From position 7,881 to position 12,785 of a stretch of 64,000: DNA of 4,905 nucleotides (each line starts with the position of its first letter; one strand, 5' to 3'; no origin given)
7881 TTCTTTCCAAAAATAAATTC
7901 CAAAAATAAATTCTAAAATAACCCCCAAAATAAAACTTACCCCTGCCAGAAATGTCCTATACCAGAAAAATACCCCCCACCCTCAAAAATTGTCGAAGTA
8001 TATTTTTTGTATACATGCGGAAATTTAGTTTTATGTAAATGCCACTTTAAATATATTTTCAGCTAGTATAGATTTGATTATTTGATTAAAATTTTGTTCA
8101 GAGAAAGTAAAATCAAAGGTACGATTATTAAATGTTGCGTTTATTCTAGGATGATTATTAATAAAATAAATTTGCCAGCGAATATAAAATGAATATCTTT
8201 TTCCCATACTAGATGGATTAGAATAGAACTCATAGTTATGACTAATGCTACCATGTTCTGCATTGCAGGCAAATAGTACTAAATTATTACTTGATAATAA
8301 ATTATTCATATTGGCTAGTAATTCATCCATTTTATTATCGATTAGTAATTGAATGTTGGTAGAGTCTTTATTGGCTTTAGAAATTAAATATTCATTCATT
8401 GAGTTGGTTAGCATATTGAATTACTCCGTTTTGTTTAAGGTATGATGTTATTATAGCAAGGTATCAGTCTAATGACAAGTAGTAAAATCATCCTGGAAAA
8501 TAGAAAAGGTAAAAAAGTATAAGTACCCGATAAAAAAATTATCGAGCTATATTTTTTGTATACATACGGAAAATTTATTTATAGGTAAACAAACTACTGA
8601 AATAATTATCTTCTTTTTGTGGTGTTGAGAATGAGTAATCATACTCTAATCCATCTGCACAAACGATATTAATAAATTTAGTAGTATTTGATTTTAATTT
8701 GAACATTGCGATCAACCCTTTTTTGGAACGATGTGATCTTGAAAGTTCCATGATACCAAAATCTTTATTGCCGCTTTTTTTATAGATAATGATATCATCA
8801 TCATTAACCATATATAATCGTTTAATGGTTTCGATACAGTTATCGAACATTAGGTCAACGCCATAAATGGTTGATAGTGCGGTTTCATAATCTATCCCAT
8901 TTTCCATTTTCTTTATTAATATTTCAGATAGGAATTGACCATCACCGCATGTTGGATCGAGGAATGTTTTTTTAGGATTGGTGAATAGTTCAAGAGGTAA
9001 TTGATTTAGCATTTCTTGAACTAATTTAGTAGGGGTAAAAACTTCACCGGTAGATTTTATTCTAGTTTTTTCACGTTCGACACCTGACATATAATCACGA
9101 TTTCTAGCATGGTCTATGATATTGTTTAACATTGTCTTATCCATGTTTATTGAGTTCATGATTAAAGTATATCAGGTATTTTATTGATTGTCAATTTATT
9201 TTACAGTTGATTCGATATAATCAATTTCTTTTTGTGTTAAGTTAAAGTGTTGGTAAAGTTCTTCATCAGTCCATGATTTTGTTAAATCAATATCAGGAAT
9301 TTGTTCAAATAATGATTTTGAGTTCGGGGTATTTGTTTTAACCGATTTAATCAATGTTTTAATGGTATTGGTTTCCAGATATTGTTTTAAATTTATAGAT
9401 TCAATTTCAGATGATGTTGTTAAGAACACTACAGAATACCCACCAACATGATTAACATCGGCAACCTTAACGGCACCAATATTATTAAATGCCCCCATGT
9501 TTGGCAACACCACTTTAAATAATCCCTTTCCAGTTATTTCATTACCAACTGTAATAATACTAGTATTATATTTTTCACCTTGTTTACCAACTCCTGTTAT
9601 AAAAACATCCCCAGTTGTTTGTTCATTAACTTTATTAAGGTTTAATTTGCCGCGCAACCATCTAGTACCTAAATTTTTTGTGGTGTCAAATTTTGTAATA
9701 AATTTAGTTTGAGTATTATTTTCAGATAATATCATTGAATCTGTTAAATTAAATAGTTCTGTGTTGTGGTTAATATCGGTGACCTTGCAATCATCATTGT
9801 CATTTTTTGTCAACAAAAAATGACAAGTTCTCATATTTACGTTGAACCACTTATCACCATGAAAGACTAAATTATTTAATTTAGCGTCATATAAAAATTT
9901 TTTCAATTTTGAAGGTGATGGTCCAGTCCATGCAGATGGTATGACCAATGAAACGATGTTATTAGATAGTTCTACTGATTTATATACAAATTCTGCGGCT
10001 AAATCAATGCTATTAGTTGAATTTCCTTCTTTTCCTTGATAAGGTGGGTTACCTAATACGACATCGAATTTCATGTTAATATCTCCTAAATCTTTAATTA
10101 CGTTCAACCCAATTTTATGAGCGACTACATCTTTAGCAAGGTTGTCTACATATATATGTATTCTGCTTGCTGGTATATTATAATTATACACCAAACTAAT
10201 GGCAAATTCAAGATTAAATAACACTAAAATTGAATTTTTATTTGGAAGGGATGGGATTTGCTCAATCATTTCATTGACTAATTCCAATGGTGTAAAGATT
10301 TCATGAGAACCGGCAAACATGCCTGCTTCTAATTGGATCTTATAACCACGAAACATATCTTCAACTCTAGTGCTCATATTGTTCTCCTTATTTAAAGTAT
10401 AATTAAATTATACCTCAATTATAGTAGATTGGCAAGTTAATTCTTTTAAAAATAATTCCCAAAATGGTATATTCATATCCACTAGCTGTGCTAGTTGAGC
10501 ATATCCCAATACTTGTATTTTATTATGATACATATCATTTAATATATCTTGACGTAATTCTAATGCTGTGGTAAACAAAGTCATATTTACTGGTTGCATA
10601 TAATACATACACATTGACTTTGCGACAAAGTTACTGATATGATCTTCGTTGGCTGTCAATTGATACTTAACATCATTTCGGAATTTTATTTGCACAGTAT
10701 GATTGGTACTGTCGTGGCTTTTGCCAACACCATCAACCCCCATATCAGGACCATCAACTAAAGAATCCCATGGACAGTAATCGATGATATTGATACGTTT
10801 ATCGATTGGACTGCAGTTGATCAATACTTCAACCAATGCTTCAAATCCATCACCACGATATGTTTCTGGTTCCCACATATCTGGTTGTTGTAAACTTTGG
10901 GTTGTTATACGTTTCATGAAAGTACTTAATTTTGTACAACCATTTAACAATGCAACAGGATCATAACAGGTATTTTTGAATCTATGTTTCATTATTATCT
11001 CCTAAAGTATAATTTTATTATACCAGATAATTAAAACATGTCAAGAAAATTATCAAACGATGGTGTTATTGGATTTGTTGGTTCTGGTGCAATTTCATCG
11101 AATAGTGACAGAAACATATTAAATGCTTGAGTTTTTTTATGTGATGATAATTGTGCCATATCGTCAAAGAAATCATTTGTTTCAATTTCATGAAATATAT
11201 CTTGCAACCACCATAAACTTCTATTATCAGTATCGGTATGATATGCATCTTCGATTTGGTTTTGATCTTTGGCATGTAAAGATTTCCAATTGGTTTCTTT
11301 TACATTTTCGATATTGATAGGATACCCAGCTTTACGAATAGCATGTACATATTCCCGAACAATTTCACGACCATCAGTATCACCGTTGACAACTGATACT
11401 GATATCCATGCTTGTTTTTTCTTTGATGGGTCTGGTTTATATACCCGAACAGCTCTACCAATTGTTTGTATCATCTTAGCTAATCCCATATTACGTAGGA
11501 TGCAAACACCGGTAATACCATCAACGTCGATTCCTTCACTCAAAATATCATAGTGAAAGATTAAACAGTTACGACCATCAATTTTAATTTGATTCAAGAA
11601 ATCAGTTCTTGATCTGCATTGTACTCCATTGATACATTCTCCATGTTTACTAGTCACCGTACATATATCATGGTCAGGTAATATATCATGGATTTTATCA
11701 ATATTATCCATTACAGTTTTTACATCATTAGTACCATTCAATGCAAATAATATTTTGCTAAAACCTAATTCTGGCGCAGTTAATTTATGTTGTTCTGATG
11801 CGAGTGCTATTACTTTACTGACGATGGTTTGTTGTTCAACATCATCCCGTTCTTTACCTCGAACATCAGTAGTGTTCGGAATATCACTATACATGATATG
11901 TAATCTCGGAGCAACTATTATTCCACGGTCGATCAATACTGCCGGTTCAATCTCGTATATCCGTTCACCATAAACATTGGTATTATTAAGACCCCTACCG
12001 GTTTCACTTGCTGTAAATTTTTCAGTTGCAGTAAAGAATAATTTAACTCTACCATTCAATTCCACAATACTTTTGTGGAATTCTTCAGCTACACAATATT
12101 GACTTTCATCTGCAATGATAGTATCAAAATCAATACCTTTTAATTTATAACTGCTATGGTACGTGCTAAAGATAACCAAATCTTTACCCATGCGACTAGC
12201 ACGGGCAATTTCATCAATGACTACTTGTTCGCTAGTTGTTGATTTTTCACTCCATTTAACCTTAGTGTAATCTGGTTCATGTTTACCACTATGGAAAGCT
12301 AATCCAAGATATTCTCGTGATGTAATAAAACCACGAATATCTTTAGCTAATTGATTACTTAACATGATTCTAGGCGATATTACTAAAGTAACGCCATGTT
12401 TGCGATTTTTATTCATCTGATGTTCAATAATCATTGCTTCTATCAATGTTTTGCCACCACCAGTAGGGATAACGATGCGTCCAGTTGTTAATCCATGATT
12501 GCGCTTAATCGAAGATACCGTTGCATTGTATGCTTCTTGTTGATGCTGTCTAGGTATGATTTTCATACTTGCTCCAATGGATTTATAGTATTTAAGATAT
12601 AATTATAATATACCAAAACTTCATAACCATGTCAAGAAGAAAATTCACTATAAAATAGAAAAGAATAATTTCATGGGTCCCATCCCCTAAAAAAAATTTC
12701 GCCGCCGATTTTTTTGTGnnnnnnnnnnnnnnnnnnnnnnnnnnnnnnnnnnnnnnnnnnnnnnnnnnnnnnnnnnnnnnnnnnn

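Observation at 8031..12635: Phage-borne restriction-modification-like cassette: SF2/ResIII helicase + Mrr-like nuclease + two N6-adenine methyltransferase paralogs, each with its own consensus promoter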

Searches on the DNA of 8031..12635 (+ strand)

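Call 5: search_dna_similar(query=window:8031-12635:+, collection=phages, mode=near, max_rows=25)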
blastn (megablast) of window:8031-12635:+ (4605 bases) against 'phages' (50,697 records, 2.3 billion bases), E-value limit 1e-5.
No match.
